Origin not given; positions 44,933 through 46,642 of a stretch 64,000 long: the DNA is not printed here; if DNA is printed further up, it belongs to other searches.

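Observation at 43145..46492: Amino-acid-permease (APC) domain fused to a hybrid histidine kinase with two receivers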

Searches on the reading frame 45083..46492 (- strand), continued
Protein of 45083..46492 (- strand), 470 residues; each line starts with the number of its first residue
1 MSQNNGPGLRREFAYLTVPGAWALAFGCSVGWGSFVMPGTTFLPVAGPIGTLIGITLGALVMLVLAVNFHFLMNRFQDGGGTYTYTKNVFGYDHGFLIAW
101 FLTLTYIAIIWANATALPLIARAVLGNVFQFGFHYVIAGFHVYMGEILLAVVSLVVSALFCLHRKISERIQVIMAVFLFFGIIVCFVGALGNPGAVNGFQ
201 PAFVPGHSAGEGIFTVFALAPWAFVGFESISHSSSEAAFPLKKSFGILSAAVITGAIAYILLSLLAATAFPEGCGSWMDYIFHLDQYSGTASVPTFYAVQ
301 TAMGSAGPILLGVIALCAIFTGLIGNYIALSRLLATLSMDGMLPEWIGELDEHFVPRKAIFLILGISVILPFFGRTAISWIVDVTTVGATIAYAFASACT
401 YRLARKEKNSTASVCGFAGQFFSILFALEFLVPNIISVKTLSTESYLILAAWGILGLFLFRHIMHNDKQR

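Call 46: search_protein_families(library=pfam, proteins=[P0243, P0246, P0273, P0293, P0295, P0297, P0247, P0283], max_evalue=0.0001)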
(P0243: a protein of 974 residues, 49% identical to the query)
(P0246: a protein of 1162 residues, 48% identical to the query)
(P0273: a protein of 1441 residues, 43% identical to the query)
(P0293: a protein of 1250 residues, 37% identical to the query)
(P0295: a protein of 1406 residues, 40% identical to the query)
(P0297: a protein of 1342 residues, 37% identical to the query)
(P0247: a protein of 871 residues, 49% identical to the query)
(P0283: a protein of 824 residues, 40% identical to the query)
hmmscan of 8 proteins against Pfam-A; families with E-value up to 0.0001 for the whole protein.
P0243 (974 aa): 5 families
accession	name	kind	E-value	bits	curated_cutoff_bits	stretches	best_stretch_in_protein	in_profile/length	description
PF02518.31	HATPase_c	-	6.4e-30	104.3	26.4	1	695-811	1-110/111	Histidine kinase-, DNA gyrase B-, and HSP90-like ATPase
PF13520.12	AA_permease_2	-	2.1e-27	96.5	27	1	5-423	1-407/427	Amino acid permease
PF00072.30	Response_reg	-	2e-23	83.1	30.2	1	854-970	1-110/111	Response regulator receiver domain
PF00324.27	AA_permease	-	1.3e-18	67.5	24.6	1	16-424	8-419/470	Amino acid permease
PF00512.31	HisKA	-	6.7e-18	64.9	26.9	1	582-648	1-66/66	His Kinase A (phospho-acceptor) domain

P0246 (1162 aa): 6 families
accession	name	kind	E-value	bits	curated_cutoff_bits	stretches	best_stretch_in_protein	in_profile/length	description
PF02518.31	HATPase_c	-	2e-28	99.5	26.4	1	674-788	1-110/111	Histidine kinase-, DNA gyrase B-, and HSP90-like ATPase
PF13520.12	AA_permease_2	-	2.4e-23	83.2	27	1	18-433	6-405/427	Amino acid permease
PF00072.30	Response_reg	-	3.8e-23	82.2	30.2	1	823-936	1-110/111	Response regulator receiver domain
PF00512.31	HisKA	-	5.5e-18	65.2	26.9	1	563-627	2-66/66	His Kinase A (phospho-acceptor) domain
PF00324.27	AA_permease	-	4.2e-08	32.7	24.6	1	23-437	7-425/470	Amino acid permease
PF01627.28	Hpt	-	6.2e-05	23.6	24.6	0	996-1066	3-77/84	Hpt domain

P0273 (1441 aa): 5 families
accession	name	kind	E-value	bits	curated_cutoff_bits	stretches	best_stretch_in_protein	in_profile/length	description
PF00563.25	EAL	-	5.5e-61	206.4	31.3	1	1052-1289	2-236/236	EAL domain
PF00990.26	GGDEF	-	1.7e-38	132.4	23.8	2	570-719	1-157/161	Diguanylate cyclase, GGDEF domain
PF13520.12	AA_permease_2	-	1.1e-30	107.4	27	1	11-425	1-404/427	Amino acid permease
PF00324.27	AA_permease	-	9.1e-20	71.2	24.6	1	19-436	5-420/470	Amino acid permease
PF00072.30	Response_reg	-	5e-19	68.9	30.2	1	755-862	1-107/111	Response regulator receiver domain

P0293 (1250 aa): 6 families
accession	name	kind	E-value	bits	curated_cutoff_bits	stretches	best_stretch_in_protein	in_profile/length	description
PF02518.31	HATPase_c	-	9.3e-28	97.3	26.4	1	665-779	1-109/111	Histidine kinase-, DNA gyrase B-, and HSP90-like ATPase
PF00072.30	Response_reg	-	2.2e-24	86.2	30.2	1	915-1027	1-109/111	Response regulator receiver domain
PF13520.12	AA_permease_2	-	9e-23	81.3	27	1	8-393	2-370/427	Amino acid permease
PF00512.31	HisKA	-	9e-21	74.1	26.9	1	553-618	1-66/66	His Kinase A (phospho-acceptor) domain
PF00324.27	AA_permease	-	6.6e-09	35.4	24.6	1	16-457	6-463/470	Amino acid permease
PF24896.1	Receiver_CRE1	-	7.5e-05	23.4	27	0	915-1032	9-135/136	AHK4/CRE1/WOL first receiver domain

P0295 (1406 aa): 6 families
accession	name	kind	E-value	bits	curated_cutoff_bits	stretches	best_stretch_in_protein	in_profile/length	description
PF00072.30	Response_reg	-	3.6e-45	153.1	30.2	2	1279-1394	1-109/111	Response regulator receiver domain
PF02518.31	HATPase_c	-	3.6e-28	98.7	26.4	1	1003-1118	1-109/111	Histidine kinase-, DNA gyrase B-, and HSP90-like ATPase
PF13520.12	AA_permease_2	-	9.7e-24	84.5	27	1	30-453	6-412/427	Amino acid permease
PF00324.27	AA_permease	-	4.3e-23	82.2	24.6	1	32-462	4-443/470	Amino acid permease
PF00512.31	HisKA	-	1.7e-17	63.7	26.9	1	890-956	1-66/66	His Kinase A (phospho-acceptor) domain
PF08448.16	PAS_4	-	2.8e-11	44.1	23.1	1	610-719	1-108/110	PAS fold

P0297 (1342 aa): 4 families
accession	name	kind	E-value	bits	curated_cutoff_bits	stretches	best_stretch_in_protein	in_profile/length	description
PF00563.25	EAL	-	2.1e-52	178.3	31.3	1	1064-1303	3-236/236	EAL domain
PF00990.26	GGDEF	-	2e-39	135.4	23.8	2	584-730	3-159/161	Diguanylate cyclase, GGDEF domain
PF13520.12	AA_permease_2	-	1e-30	107.4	27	1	15-433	1-407/427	Amino acid permease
PF00324.27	AA_permease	-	7.8e-26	91.2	24.6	1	22-457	4-448/470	Amino acid permease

P0247 (871 aa): 5 families
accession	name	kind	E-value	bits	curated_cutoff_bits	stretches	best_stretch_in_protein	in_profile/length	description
PF13520.12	AA_permease_2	-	1.1e-33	117.3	27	1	16-455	1-426/427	Amino acid permease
PF00324.27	AA_permease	-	4.5e-26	92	24.6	1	27-462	8-458/470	Amino acid permease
PF02518.31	HATPase_c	-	2e-24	86.6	26.4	1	603-718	2-109/111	Histidine kinase-, DNA gyrase B-, and HSP90-like ATPase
PF00072.30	Response_reg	-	7.2e-22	78.1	30.2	1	748-863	2-110/111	Response regulator receiver domain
PF00512.31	HisKA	-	1.1e-18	67.5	26.9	1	489-555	1-66/66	His Kinase A (phospho-acceptor) domain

P0283 (824 aa): 2 families
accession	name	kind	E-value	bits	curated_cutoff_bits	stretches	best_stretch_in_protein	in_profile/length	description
PF13520.12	AA_permease_2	-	3.6e-20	72.7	27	1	16-433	1-407/427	Amino acid permease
PF02518.31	HATPase_c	-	6.3e-15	56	26.4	1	688-814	2-109/111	Histidine kinase-, DNA gyrase B-, and HSP90-like ATPase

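Call 47: list_cluster_members(proteins=[P0292, P0299, P0312, P0316, P0325, P0331, P0337, P0250, P0260, P0354])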
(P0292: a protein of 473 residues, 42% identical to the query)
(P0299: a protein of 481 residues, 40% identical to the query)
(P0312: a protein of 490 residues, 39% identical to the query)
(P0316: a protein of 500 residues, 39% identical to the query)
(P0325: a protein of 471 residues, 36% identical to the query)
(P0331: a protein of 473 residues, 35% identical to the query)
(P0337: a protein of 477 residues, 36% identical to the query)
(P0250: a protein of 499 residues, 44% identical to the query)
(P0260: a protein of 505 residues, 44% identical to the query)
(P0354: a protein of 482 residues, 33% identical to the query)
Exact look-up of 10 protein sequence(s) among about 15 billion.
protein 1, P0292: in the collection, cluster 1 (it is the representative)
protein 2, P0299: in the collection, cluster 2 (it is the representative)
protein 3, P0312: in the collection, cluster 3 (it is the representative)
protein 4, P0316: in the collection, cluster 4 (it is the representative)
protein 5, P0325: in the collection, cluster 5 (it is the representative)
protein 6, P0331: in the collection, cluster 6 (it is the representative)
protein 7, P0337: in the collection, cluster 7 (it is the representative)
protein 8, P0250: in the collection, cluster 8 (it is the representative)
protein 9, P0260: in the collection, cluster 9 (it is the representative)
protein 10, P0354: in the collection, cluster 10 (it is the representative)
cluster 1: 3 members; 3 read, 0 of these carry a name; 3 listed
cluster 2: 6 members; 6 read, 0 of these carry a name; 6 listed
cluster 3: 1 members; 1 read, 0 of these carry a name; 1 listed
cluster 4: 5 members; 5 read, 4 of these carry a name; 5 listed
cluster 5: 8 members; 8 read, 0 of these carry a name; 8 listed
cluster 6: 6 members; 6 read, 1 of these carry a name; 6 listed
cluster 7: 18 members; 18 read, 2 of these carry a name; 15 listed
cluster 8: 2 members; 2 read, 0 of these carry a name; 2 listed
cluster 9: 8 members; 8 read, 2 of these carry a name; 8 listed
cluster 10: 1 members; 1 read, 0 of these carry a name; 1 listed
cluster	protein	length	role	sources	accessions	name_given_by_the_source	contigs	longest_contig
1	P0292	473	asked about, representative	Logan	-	-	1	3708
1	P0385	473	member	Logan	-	-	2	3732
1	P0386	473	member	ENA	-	-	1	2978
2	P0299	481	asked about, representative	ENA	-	-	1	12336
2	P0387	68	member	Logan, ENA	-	-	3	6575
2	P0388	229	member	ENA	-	-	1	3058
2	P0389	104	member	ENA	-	-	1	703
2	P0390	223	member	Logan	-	-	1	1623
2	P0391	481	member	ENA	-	-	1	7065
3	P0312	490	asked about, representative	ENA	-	-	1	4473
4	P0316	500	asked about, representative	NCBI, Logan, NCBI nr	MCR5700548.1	MAG: APC family permease [Lachnospiraceae bacterium] | APC family permease [Lachnospiraceae bacterium]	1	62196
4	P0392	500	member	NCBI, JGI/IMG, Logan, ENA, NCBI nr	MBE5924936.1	MAG: APC family permease [Lachnospiraceae bacterium] | amino acid transporter | APC family permease [Lachnospiraceae bacterium]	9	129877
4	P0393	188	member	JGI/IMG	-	amino acid transporter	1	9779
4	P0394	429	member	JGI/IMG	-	amino acid transporter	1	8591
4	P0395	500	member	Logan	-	-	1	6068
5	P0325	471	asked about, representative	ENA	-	-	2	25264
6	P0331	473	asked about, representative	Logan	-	-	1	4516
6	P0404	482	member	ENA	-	-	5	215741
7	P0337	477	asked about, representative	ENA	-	-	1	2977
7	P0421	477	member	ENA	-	-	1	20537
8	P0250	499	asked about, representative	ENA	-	-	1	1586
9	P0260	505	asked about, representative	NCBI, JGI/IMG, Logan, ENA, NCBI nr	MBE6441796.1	MAG: APC family permease [Desulfovibrio desulfuricans] | amino acid transporter | APC family permease [Desulfovibrio desulfuricans]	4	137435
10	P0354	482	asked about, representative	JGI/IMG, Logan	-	-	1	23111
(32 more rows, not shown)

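Call 48: find_encoding_contigs(protein=P0260, flank=7000, max_places=3)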
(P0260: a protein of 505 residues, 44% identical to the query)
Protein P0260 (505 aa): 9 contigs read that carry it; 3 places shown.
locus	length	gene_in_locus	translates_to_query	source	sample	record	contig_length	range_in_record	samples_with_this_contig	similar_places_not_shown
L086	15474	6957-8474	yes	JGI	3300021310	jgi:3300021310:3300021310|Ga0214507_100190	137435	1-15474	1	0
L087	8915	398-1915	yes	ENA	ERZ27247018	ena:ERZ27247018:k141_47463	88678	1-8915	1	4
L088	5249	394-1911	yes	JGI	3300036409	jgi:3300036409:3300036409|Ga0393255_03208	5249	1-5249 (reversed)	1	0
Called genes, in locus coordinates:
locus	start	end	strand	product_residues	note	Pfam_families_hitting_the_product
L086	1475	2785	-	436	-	PF00004:AAA (weak), PF07728:AAA_5 (faint), PF13401:AAA_22 (faint), PF07724:AAA_2, PF00004:AAA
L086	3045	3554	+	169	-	PF00578:AhpC-TSA, PF08534:Redoxin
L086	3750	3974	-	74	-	-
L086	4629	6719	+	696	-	PF02743:dCache_1, PF00015:MCPsignal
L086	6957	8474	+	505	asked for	PF00324:AA_permease, PF13520:AA_permease_2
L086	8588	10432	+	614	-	PF00990:GGDEF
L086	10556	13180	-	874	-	PF01326:PPDK_N, PF00391:PEP-utilizers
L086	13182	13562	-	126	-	PF00072:Response_reg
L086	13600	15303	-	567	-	PF02743:dCache_1, PF00512:HisKA (weak), PF14501:HATPase_c_5 (faint), PF02518:HATPase_c, PF13589:HATPase_c_3 (weak)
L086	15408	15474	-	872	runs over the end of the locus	PF01326:PPDK_N, PF00391:PEP-utilizers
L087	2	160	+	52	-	?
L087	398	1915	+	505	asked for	PF00324:AA_permease, PF13520:AA_permease_2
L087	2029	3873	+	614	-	PF00990:GGDEF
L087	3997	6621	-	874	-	PF01326:PPDK_N, PF00391:PEP-utilizers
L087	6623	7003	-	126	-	PF00072:Response_reg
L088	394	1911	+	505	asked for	PF00324:AA_permease, PF13520:AA_permease_2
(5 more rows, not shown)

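Call 49: find_encoding_contigs(protein=P0392, flank=7000, max_places=3)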
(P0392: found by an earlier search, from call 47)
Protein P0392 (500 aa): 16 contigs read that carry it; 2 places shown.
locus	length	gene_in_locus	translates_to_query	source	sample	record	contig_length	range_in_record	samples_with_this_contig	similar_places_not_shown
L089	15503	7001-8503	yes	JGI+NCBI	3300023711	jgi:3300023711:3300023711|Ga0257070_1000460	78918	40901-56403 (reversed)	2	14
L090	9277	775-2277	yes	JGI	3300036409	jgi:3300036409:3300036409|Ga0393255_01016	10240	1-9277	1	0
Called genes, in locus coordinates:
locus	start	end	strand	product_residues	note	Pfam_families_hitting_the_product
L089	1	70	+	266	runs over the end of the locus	PF13476:AAA_23, PF00005:ABC_tran, PF13304:AAA_21 (faint), PF12399:BCA_ABC_TP_C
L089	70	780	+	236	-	PF00005:ABC_tran, PF13304:AAA_21 (faint)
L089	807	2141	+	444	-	PF00202:Aminotran_3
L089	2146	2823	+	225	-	PF03315:SDH_beta, PF01842:ACT (weak), PF22629:ACT_AHAS_ss (weak)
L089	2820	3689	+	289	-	PF03313:SDH_alpha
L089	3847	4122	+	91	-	-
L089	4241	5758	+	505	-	-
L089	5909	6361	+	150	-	PF22381:Staph_reg_Sar_Rot, PF12802:MarR_2, PF01047:MarR, PF03965:Penicillinase_R (faint), PF13463:HTH_27, PF13601:HTH_34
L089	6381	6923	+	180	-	PF00255:GSHPx, PF00578:AhpC-TSA (faint)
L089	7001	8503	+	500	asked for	PF13520:AA_permease_2, PF00324:AA_permease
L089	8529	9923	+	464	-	PF02386:TrkH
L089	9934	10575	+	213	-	PF02254:TrkA_N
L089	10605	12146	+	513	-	PF02541:Ppx-GppA, PF01966:HD (weak), PF21447:Ppx-GppA_III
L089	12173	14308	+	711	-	PF13089:PP_kinase_N, PF02503:PP_kinase, PF17941:PP_kinase_C_1, PF13091:PLDc_2 (faint), PF13090:PP_kinase_C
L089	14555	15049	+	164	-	PF05198:IF3_N, PF00707:IF3_C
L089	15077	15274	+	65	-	PF01632:Ribosomal_L35p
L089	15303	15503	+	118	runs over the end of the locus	PF00453:Ribosomal_L20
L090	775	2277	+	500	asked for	PF13520:AA_permease_2, PF00324:AA_permease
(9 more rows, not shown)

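Call 62: find_encoding_contigs(protein=P0404, flank=6000, max_places=3)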
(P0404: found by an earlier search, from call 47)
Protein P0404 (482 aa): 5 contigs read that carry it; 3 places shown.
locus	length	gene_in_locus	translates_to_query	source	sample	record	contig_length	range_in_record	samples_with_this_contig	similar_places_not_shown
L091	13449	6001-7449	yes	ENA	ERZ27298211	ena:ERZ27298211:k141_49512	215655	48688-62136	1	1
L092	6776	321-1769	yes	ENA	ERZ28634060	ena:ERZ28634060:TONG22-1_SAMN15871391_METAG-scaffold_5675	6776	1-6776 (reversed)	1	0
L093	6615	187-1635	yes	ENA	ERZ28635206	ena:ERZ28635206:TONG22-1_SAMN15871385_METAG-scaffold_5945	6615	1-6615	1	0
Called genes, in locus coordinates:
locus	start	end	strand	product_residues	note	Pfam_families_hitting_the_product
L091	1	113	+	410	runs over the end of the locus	PF00933:Glyco_hydro_3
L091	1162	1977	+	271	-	PF05389:MecA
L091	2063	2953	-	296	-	PF02673:BacA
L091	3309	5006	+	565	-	PF00072:Response_reg, PF00990:GGDEF, PF00563:EAL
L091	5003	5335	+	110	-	PF01627:Hpt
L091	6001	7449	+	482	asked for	PF00324:AA_permease, PF13520:AA_permease_2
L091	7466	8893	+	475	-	PF00512:HisKA, PF02518:HATPase_c, PF00072:Response_reg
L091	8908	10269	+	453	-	PF01554:MatE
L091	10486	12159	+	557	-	PF09820:AAA-ATPase_like, PF08011:PDDEXK_9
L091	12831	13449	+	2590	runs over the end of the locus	-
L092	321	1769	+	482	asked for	PF00324:AA_permease, PF13520:AA_permease_2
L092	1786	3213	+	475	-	PF00512:HisKA, PF02518:HATPase_c, PF00072:Response_reg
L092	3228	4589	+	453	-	PF01554:MatE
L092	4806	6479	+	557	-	PF09820:AAA-ATPase_like, PF08011:PDDEXK_9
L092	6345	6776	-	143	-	?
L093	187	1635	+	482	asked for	PF00324:AA_permease, PF13520:AA_permease_2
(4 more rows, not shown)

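Call 63: find_encoding_contigs(protein=P0421, flank=6000, max_places=3)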
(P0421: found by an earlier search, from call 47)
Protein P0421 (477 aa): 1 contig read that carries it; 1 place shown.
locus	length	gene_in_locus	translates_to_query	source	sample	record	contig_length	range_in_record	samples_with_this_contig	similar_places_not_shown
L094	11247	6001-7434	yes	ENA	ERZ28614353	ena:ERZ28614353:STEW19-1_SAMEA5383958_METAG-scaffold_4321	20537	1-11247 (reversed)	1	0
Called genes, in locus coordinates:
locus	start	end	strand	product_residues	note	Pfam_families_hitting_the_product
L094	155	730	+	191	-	PF04397:LytTR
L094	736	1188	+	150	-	PF11457:DUF3021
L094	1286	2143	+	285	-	-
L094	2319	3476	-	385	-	PF00657:Lipase_GDSL, PF13472:Lipase_GDSL_2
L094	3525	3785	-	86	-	-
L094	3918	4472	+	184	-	PF00293:NUDIX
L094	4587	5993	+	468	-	PF00990:GGDEF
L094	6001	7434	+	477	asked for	PF00324:AA_permease, PF13520:AA_permease_2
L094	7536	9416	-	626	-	PF13292:DXP_synthase_N, PF02775:TPP_enzyme_C (faint), PF02779:Transket_pyr, PF02780:Transketolase_C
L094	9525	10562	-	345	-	PF00072:Response_reg, PF08668:HDOD (weak), PF13487:HD_5, PF01966:HD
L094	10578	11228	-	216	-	PF01627:Hpt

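Call 64: find_encoding_contigs(protein=P0325, flank=6000, max_places=3)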
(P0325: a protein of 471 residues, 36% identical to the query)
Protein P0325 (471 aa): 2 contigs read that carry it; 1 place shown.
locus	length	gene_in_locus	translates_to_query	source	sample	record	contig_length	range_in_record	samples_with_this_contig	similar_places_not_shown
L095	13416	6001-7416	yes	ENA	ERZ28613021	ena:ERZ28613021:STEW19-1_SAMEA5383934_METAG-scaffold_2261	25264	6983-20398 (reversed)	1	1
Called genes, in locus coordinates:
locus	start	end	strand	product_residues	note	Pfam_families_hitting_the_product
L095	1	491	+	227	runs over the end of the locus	-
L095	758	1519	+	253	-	PF01209:Ubie_methyltran (weak), PF08241:Methyltransf_11, PF08242:Methyltransf_12, PF13649:Methyltransf_25, PF13847:Methyltransf_31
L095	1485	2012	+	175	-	-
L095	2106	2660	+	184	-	PF02525:Flavodoxin_2, PF03358:FMN_red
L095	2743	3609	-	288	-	PF00126:HTH_1, PF03466:LysR_substrate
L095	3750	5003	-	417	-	-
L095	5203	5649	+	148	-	-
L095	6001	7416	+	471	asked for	PF00324:AA_permease, PF13520:AA_permease_2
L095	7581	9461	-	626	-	PF00069:Pkinase, PF03109:ABC1 (faint), PF07714:PK_Tyr_Ser-Thr, PF17667:Pkinase_fungal (weak)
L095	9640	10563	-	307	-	PF13310:Virulence_RhuM, PF02661:Fic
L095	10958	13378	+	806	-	-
